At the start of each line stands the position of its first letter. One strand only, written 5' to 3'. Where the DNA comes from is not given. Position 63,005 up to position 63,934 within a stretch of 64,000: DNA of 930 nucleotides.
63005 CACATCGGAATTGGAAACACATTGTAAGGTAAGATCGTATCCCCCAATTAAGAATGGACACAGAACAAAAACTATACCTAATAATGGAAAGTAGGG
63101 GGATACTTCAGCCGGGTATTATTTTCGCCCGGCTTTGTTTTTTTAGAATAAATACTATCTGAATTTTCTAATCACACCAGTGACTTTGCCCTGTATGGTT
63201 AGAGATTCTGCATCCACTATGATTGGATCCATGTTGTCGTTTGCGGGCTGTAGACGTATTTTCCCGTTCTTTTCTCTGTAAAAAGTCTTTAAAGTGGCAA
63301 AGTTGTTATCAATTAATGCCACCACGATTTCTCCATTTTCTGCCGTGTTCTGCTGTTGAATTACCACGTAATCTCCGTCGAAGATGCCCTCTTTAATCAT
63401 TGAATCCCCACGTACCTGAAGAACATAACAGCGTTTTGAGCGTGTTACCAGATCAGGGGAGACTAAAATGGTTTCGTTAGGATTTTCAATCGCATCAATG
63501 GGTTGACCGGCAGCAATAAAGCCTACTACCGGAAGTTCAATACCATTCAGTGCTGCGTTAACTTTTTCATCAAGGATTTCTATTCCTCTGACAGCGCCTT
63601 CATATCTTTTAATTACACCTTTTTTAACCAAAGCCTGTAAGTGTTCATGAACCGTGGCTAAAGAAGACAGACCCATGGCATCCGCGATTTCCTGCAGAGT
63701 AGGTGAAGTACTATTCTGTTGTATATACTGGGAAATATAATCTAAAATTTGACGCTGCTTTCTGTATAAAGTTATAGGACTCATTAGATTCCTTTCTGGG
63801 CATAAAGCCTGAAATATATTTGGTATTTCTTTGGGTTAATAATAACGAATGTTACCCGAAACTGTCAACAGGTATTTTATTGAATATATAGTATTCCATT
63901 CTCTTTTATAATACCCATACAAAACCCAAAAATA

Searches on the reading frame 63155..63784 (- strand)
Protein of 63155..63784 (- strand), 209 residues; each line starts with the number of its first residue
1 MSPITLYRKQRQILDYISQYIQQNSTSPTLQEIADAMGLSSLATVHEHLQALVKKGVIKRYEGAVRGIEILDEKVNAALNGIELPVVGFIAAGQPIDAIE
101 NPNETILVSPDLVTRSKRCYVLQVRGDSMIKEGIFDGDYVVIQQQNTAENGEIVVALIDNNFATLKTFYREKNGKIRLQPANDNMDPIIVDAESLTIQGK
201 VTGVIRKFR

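Call 103: search_protein_families(library=pfam, proteins=[window:63155-63784:-], max_evalue=0.01)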
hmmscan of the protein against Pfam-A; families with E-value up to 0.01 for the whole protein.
window:63155-63784:- (209 aa): 9 families
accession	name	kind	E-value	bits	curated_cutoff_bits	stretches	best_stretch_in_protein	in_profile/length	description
PF00717.28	Peptidase_S24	-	1.1e-32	112.6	23.3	1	85-201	1-115/116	Peptidase S24-like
PF01726.22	LexA_DNA_bind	-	2.8e-18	65.9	23.7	1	6-67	4-65/65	LexA DNA binding domain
PF13412.12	HTH_24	-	1.3e-05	25.1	21.9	1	19-59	10-48/48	Winged helix-turn-helix DNA-binding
PF21984.2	DnaD_N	-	5.1e-05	23.8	27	1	5-62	13-69/101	DnaD N-terminal domain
PF09339.16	HTH_IclR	-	0.00027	21.1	22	1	26-59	17-49/52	IclR helix-turn-helix domain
PF13545.12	HTH_Crp_2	-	0.00031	21.1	27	1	27-73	22-64/70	Crp-like helix-turn-helix domain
PF12840.13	HTH_20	-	0.0017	18.7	27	1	28-59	19-49/51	Helix-turn-helix domain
PF04703.18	FaeA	-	0.0024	18.6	20.7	1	12-61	4-48/62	FaeA-like protein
PF01047.28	MarR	-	0.0046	17.3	24.6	0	25-61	15-50/59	MarR family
